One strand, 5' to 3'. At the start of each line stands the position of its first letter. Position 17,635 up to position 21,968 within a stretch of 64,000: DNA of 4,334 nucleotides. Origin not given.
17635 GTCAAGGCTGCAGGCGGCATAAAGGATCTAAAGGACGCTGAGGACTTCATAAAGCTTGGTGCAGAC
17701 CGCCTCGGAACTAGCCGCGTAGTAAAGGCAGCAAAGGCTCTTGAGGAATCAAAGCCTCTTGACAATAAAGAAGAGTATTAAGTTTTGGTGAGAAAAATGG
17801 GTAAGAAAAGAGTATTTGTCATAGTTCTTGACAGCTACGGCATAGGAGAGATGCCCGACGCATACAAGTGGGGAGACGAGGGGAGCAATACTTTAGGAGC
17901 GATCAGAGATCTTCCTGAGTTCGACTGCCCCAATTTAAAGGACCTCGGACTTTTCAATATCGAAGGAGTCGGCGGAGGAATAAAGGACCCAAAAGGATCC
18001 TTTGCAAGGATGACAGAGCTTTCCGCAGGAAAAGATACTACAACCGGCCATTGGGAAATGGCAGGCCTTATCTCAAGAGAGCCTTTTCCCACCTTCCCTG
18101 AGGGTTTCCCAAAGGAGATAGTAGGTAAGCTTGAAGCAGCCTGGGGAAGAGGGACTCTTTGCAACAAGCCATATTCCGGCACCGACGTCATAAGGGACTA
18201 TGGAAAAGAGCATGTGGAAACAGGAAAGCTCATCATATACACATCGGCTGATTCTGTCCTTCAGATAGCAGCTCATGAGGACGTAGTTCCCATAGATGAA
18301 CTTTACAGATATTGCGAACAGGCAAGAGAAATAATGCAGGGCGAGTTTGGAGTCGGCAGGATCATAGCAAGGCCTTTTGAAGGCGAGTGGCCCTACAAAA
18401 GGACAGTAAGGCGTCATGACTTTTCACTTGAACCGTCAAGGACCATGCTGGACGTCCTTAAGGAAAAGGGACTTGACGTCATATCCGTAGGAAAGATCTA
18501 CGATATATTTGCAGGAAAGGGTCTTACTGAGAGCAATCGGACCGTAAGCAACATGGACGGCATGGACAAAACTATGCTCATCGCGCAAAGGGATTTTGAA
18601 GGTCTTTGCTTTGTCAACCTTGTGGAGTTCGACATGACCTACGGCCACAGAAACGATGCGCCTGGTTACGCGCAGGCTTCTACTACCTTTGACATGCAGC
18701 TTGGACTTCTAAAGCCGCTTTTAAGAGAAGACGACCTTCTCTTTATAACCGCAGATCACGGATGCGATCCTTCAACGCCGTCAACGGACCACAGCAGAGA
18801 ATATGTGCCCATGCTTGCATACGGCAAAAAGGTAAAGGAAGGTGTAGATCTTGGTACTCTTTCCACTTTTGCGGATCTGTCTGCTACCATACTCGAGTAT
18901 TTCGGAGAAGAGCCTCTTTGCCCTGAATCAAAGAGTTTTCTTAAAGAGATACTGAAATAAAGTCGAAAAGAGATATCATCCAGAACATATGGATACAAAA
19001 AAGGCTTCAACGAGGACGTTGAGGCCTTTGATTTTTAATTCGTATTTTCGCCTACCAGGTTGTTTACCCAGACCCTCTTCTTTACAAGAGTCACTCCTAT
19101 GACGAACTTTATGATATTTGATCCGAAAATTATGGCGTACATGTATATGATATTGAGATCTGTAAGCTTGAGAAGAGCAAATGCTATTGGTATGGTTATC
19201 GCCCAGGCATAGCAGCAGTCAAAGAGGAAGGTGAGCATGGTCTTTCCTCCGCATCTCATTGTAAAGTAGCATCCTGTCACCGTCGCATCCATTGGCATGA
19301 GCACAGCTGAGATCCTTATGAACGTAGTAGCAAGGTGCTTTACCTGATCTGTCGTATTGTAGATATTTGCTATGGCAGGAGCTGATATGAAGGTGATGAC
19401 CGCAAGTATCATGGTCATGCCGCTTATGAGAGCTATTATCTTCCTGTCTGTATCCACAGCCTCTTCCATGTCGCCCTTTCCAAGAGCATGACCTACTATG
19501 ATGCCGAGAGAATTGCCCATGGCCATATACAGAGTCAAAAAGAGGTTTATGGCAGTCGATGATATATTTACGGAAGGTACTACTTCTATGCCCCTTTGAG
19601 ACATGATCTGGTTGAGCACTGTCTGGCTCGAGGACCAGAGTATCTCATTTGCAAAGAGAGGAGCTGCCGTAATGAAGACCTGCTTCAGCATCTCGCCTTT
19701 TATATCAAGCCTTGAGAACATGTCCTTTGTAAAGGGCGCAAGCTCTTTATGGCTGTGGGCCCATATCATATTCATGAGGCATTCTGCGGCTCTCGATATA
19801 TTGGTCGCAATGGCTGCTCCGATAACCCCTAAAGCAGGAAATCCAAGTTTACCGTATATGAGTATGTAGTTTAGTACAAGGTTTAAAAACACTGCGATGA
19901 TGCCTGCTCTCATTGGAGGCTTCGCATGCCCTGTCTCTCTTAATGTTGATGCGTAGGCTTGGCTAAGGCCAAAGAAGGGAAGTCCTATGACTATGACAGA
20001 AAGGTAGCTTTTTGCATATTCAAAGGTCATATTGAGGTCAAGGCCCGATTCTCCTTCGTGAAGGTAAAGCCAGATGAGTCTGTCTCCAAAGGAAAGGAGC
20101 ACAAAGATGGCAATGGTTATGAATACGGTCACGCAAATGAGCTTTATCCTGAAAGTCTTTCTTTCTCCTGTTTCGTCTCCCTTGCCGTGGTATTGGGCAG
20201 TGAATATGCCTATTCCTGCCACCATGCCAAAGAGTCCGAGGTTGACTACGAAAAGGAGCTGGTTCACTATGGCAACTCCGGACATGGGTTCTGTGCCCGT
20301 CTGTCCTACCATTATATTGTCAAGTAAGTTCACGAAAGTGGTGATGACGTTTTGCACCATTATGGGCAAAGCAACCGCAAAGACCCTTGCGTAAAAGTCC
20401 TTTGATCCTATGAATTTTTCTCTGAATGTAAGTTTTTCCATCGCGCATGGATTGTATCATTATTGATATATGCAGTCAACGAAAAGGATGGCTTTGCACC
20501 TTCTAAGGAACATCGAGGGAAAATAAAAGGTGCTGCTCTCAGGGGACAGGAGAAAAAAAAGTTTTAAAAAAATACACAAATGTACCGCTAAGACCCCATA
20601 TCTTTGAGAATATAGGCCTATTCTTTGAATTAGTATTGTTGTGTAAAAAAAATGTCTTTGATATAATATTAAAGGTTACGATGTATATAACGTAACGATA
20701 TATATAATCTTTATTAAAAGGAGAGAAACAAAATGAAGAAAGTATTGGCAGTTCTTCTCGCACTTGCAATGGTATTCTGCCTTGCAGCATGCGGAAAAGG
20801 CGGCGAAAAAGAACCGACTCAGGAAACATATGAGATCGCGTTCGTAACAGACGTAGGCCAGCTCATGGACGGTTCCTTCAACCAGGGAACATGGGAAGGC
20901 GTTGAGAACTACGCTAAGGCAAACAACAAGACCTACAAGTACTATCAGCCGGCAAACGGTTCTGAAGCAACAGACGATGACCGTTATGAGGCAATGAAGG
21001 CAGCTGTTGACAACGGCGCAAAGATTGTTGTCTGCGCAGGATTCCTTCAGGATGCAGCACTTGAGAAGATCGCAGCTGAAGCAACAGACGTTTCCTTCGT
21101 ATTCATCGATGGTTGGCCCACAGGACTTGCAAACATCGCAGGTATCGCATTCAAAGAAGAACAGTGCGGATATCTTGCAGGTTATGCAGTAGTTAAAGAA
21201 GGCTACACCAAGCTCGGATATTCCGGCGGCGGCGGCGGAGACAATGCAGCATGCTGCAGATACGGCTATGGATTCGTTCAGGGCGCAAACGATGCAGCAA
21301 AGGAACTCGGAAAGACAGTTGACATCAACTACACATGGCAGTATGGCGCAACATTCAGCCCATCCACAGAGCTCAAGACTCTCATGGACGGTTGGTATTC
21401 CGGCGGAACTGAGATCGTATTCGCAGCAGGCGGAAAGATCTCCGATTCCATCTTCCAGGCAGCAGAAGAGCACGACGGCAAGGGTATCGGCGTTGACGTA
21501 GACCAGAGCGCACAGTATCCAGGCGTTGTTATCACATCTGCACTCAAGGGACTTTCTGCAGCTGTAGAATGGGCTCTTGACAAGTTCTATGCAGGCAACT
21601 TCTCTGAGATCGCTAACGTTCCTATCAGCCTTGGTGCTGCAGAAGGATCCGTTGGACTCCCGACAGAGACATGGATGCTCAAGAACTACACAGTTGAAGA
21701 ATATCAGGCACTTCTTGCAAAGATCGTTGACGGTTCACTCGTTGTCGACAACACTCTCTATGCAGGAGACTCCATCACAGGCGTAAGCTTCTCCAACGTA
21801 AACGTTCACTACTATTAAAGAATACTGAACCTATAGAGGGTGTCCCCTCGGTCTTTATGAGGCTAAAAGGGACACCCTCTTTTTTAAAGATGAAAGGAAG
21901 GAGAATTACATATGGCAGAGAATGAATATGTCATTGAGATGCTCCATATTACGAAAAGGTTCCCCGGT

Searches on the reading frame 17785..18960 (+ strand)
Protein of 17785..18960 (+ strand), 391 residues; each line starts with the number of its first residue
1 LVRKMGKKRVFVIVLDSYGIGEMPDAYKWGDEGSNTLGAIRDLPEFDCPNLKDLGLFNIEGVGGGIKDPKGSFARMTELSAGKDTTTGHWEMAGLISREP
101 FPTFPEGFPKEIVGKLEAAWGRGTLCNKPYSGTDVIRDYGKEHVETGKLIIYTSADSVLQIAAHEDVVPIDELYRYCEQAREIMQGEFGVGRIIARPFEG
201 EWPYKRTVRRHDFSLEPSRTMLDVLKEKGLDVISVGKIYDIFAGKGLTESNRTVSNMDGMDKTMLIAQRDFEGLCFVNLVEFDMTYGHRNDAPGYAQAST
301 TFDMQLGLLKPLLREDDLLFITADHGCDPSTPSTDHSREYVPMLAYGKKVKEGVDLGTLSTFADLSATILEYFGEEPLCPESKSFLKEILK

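Call 71: search_protein_families(library=pfam, proteins=[window:17785-18960:+], max_evalue=0.0001)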
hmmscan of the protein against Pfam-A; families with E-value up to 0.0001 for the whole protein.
window:17785-18960:+ (391 aa): 1 family
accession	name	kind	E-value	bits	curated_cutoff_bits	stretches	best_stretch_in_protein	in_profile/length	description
PF01676.23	Metalloenzyme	-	2.7e-35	122.6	24.3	1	8-374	1-249/252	Metalloenzyme superfamily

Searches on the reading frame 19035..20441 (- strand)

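Call 71: search_protein_families(library=pfam, proteins=[window:19035-20441:-], max_evalue=0.0001)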
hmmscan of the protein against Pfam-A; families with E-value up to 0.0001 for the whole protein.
window:19035-20441:- (468 aa): 1 family
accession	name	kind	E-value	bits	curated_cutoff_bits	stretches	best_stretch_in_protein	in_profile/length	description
PF01554.23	MatE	-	2.1e-42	145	24.9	2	26-193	1-161/161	MatE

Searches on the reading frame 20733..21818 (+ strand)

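Call 18: search_protein_families(library=pfam, proteins=[window:20733-21818:+], max_evalue=0.001)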
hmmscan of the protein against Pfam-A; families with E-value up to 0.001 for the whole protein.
window:20733-21818:+ (361 aa): 2 families
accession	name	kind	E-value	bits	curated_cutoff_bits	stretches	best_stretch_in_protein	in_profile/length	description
PF02608.20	Bmp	-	7.7e-34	117.5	24.1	1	37-338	5-297/301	ABC transporter substrate-binding protein PnrA-like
PF13407.12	Peripla_BP_4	-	7.1e-05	22.9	35.1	1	46-259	9-221/258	Periplasmic binding protein domain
